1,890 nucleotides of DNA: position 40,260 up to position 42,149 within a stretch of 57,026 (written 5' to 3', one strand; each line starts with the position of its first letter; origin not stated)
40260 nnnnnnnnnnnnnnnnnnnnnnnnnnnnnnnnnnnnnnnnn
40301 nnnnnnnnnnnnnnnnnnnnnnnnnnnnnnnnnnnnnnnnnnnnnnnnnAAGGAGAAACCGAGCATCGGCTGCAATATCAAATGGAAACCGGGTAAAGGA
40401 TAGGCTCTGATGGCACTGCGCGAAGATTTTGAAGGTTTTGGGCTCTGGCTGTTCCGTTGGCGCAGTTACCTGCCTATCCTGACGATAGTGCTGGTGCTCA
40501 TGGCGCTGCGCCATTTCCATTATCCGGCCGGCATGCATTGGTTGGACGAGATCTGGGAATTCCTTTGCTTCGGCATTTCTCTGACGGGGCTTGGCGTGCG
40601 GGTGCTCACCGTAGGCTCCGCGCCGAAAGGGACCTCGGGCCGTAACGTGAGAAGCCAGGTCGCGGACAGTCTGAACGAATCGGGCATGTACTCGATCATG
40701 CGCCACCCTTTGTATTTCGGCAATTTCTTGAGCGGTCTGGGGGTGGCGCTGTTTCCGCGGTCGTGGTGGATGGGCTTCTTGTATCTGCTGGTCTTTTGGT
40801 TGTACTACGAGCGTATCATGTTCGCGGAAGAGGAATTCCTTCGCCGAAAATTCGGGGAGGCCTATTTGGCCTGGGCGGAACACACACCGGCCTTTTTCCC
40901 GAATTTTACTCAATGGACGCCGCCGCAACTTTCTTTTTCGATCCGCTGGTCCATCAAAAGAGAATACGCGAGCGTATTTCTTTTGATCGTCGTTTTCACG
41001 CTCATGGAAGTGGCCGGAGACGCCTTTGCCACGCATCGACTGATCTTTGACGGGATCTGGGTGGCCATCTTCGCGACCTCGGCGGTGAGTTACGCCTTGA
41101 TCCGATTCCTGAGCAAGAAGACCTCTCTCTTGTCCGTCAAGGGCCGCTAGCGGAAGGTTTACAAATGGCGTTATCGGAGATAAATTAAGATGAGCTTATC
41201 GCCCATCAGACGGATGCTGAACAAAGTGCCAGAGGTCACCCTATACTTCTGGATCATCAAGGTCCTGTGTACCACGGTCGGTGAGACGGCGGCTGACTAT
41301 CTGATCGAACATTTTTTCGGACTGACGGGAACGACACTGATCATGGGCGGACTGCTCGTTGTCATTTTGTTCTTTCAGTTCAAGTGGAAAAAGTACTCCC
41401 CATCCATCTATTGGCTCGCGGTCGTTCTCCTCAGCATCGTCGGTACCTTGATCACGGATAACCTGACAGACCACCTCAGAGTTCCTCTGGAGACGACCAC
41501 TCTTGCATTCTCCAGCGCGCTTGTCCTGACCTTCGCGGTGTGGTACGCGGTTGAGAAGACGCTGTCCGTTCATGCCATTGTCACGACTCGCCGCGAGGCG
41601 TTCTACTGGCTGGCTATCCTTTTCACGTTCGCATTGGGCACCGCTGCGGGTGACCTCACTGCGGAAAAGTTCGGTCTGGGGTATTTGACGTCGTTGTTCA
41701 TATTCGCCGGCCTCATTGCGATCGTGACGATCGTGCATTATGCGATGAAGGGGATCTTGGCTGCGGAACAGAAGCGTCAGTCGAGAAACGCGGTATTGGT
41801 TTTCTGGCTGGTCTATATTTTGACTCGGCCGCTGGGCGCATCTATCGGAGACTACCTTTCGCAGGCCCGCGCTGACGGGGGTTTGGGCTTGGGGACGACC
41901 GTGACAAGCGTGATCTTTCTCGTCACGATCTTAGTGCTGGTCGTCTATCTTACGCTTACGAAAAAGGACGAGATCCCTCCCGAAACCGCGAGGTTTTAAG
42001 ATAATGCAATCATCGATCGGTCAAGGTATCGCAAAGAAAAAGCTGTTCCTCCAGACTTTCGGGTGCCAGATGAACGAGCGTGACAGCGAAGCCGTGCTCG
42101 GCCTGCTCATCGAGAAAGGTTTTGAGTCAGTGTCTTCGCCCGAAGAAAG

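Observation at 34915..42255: Serial-insertion hotspot: three partial copies of the redoxin-3'/miaB-5' junction delimit three gene cassettes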

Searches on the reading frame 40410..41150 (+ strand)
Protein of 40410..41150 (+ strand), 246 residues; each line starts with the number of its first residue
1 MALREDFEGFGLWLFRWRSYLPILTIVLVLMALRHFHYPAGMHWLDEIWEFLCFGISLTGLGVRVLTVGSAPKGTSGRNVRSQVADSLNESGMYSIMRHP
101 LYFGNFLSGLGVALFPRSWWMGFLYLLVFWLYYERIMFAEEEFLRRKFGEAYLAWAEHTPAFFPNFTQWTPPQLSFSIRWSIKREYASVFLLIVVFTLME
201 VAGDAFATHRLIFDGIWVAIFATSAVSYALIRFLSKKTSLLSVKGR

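Call 5: search_protein_families(library=pfam, proteins=[window:40410-41150:+], max_evalue=0.01)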
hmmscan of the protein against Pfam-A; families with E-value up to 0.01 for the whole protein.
window:40410-41150:+ (246 aa): 3 families
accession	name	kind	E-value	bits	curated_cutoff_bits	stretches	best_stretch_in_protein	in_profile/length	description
PF04191.18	PEMT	-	3.5e-12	47.1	25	1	85-150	39-104/105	Phospholipid methyltransferase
PF04140.19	ICMT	-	6e-07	30.2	24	1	86-142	33-91/95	Isoprenylcysteine carboxyl methyltransferase (ICMT) family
PF06966.17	DUF1295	-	0.0011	18.9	20.4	1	27-128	99-195/235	Protein of unknown function (DUF1295)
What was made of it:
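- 40410..41150 (+): PEMT/ICMT-type membrane methyltransferase (LmtA-like), with native-like composition. Pfam (call 5).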

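Call 52: search_protein_families(library=padloc, proteins=[window:40410-41150:+], max_evalue=0.001)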
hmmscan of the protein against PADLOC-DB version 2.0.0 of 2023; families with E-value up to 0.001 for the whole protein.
window:40410-41150:+ (246 aa): 0 families

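Call 53: search_protein_families(library=ncbifam, proteins=[window:40410-41150:+], max_evalue=0.001)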
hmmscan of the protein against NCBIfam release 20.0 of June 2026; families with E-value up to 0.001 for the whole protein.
window:40410-41150:+ (246 aa): 2 families
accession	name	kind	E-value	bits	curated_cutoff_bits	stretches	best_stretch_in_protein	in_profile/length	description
TIGR04571.1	LmtA_Leptospira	exception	8e-74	248.5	325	1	1-246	1-252/252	lipid A Kdo2 1-phosphate O-methyltransferase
NF040696.1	isopcys_mtase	equivalog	4.6e-10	39.7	160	1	87-165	111-189/190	protein-S-isoprenylcysteine O-methyltransferase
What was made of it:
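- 40410..41150 (+): TIGR04571 scores 248 bits, below its cut-off (call 53).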

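Call 79: find_homologous_proteins(query=window:40410-41150:+, max_evalue=1e-20)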
Query window:40410-41150:+ (246 aa): 3443 proteins with E <= 1e-20 among 4283 candidates; the best 120 are listed.
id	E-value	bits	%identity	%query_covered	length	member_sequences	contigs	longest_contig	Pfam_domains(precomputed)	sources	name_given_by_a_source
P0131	1.1e-161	554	100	100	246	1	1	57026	PF04140.20,PF04191.19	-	-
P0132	4.9e-110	385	67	100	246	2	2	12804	PF04140.20,PF06966.18,PF04191.19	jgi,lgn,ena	-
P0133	1.9e-108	380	65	100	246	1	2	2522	PF04140.20,PF04191.19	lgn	-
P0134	1.1e-106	374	67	100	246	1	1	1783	PF04140.20,PF04191.19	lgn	-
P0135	2.3e-102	360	63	99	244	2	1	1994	PF04140.20,PF04191.19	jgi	jgi:protein-S-isoprenylcysteine O-methyltransferase Ste14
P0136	3.7e-98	346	60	100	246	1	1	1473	PF04140.20,PF04191.19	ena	-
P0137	1.4e-97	344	64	99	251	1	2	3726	PF04140.20,PF04191.19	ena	-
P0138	1.4e-96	341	61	100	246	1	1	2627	PF04140.20,PF04191.19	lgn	-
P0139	1.9e-91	324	58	100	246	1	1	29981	PF04140.20,PF04191.19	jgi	-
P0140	2.6e-91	324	59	100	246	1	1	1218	PF04140.20,PF04191.19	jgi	-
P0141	3.2e-91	324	59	100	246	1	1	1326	PF04140.20,PF04191.19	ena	-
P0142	2.5e-90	321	56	100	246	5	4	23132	PF04140.20,PF06966.18,PF04191.19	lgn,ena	-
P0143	2.9e-90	320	58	100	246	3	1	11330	PF04140.20,PF06966.18,PF04191.19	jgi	jgi:protein-S-isoprenylcysteine O-methyltransferase Ste14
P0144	3.1e-90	320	56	100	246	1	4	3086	PF04140.20,PF06966.18,PF04191.19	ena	-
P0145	9.3e-90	319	57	100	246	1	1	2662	PF04140.20,PF06966.18,PF04191.19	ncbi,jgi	-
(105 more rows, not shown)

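Call 80: find_encoding_contigs(protein=P0132, flank=8000, max_places=3)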
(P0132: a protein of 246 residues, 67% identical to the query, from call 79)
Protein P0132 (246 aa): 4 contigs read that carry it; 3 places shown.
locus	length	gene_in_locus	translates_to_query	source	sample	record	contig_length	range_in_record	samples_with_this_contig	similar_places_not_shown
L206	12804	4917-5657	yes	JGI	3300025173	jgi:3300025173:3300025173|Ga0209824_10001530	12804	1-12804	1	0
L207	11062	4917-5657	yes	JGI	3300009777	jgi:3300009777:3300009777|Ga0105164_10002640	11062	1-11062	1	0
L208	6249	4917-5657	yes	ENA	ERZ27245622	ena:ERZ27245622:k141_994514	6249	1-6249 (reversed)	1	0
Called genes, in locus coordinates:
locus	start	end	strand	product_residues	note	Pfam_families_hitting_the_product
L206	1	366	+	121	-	?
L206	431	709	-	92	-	-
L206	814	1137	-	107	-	PF13683:rve_3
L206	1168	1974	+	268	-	PF00482:T2SSF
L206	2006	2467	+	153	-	PF07963:N_methyl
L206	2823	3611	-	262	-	PF01381:HTH_3, PF12844:HTH_19, PF13560:HTH_31 (weak), PF00072:Response_reg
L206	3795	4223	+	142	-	-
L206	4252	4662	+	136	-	PF13581:HATPase_c_2, PF02518:HATPase_c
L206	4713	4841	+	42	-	PF02641:DUF190 (weak)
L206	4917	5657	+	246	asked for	PF06966:DUF1295 (weak), PF04191:PEMT, PF04140:ICMT (weak)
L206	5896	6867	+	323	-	PF11699:CENP-C_C (weak), PF02311:AraC_binding (faint), PF07883:Cupin_2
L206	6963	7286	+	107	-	PF01541:GIY-YIG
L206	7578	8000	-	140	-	-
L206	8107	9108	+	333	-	PF02661:Fic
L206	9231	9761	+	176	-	PF01464:SLT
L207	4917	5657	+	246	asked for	PF06966:DUF1295 (weak), PF04191:PEMT, PF04140:ICMT (weak)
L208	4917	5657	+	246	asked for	PF06966:DUF1295 (weak), PF04191:PEMT, PF04140:ICMT (weak)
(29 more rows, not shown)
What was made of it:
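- The best homologue of the methyltransferase is 67% identical and lies in another context (calls 79, 80).
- Tried and rejected: The closest, at 67%, lies in an unrelated context (calls 79, 80).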

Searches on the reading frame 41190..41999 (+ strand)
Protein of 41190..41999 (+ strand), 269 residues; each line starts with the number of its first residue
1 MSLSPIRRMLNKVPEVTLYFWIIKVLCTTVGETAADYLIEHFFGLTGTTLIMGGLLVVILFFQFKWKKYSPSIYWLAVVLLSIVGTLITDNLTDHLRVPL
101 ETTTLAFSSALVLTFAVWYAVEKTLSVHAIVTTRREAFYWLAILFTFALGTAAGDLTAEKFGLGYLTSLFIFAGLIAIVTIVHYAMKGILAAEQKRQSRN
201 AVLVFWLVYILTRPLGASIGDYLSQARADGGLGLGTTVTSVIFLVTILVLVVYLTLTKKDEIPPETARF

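Call 5: search_protein_families(library=pfam, proteins=[window:41190-41999:+], max_evalue=0.01)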
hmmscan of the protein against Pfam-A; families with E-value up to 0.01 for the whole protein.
window:41190-41999:+ (269 aa): 1 family
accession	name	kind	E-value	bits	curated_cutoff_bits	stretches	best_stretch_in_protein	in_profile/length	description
PF03988.17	DUF347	-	6.6e-58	193.2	28.2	4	204-259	1-51/52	Repeat of Unknown Function (DUF347)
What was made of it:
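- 41190..41999 (+): DUF347 membrane protein, with native-like composition. PF03988 at E = 7e-58 (call 5).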

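Call 52: search_protein_families(library=padloc, proteins=[window:41190-41999:+], max_evalue=0.001)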
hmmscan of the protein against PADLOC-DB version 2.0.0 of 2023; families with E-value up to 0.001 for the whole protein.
window:41190-41999:+ (269 aa): 0 families

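Call 53: search_protein_families(library=ncbifam, proteins=[window:41190-41999:+], max_evalue=0.001)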
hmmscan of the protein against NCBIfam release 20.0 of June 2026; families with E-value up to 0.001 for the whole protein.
window:41190-41999:+ (269 aa): 0 families
